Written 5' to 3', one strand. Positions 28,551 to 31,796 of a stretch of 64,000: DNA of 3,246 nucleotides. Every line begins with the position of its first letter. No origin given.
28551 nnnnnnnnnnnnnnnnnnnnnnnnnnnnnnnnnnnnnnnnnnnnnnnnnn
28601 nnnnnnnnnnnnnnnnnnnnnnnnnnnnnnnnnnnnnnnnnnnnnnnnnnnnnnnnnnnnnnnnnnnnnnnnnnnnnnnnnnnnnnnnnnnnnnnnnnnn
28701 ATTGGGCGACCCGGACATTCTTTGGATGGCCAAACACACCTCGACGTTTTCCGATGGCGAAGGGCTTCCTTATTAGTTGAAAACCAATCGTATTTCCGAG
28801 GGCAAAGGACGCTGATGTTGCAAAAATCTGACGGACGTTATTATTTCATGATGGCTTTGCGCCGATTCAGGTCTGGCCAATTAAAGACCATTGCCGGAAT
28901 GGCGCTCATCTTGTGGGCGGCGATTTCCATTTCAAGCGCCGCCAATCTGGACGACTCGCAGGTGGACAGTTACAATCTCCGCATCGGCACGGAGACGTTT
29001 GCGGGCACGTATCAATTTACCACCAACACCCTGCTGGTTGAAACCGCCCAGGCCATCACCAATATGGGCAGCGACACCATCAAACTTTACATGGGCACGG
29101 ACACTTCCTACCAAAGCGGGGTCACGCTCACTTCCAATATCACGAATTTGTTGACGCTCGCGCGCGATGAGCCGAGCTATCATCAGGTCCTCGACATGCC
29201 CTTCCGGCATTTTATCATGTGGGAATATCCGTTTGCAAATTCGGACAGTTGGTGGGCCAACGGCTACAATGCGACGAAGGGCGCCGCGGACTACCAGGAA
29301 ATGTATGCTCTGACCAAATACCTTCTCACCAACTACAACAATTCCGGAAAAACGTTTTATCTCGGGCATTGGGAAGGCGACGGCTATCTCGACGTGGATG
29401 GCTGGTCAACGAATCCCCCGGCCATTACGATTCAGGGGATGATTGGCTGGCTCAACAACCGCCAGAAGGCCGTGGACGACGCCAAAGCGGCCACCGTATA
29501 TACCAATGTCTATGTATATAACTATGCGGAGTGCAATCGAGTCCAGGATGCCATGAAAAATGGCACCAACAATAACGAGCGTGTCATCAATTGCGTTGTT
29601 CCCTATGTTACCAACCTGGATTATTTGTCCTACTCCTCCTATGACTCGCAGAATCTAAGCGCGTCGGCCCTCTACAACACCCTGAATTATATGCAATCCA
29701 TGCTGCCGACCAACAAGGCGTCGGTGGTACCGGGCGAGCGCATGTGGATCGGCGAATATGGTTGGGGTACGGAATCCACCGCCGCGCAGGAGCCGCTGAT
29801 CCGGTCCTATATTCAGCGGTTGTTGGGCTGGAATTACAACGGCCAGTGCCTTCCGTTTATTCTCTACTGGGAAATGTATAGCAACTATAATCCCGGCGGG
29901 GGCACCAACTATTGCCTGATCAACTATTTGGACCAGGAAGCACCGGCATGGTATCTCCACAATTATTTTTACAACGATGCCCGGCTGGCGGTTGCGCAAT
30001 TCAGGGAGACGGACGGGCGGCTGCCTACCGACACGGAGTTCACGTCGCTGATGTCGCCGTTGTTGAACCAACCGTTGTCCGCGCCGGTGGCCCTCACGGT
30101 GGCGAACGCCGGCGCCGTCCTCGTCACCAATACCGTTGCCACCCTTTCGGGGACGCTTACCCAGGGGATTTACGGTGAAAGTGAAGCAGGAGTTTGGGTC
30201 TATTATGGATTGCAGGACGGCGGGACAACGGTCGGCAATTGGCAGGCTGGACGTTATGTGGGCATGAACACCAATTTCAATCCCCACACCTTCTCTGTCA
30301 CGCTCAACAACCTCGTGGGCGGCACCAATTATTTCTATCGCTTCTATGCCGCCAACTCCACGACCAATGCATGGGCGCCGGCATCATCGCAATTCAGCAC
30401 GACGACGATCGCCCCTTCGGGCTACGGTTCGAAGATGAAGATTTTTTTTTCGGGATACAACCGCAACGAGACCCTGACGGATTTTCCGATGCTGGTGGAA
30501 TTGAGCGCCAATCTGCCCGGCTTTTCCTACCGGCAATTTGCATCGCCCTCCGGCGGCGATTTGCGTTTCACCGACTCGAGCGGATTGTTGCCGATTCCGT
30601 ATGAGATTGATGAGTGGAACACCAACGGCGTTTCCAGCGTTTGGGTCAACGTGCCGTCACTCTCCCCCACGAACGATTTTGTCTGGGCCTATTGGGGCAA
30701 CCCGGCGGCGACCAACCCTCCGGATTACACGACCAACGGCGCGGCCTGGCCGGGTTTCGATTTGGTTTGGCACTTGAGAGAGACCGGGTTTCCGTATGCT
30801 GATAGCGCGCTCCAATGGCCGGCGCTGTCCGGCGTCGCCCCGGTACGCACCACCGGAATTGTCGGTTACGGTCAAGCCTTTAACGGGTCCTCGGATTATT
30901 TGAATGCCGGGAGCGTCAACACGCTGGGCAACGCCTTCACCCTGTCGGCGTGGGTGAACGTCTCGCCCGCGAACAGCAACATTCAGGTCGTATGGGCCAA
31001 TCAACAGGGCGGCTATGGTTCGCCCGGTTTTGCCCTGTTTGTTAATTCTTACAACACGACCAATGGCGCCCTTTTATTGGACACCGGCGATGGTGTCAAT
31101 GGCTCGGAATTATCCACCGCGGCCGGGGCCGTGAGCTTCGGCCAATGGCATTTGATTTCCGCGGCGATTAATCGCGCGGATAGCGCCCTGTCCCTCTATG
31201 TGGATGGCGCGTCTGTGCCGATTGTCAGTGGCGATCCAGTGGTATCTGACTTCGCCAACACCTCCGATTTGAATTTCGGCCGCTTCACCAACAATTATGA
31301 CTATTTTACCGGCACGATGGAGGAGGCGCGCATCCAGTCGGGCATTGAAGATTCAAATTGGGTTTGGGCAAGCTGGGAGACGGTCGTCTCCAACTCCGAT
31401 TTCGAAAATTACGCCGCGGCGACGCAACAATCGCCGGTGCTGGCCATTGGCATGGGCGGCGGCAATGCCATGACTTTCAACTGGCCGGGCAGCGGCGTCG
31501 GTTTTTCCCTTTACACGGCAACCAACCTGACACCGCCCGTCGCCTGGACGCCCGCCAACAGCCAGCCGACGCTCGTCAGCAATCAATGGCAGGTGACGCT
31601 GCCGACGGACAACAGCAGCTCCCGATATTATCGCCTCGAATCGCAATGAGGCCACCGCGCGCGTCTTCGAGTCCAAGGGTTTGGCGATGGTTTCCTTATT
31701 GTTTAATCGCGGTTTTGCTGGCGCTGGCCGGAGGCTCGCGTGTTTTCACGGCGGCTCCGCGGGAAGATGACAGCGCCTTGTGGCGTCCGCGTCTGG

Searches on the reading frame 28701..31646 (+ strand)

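Call 26: search_protein_families(library=pfam, proteins=[window:28701-31646:+], max_evalue=0.001)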
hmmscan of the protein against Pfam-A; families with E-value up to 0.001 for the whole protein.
window:28701-31646:+ (982 aa): 2 families
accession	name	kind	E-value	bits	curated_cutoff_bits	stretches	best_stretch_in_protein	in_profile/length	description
PF13385.13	Laminin_G_3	-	2.1e-14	54.4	27.6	1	728-879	1-141/151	Concanavalin A-like lectin/glucanases superfamily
PF10102.14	DUF2341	-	7.6e-08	33.1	23.4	1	618-674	2-59/84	Domain of unknown function (DUF2341)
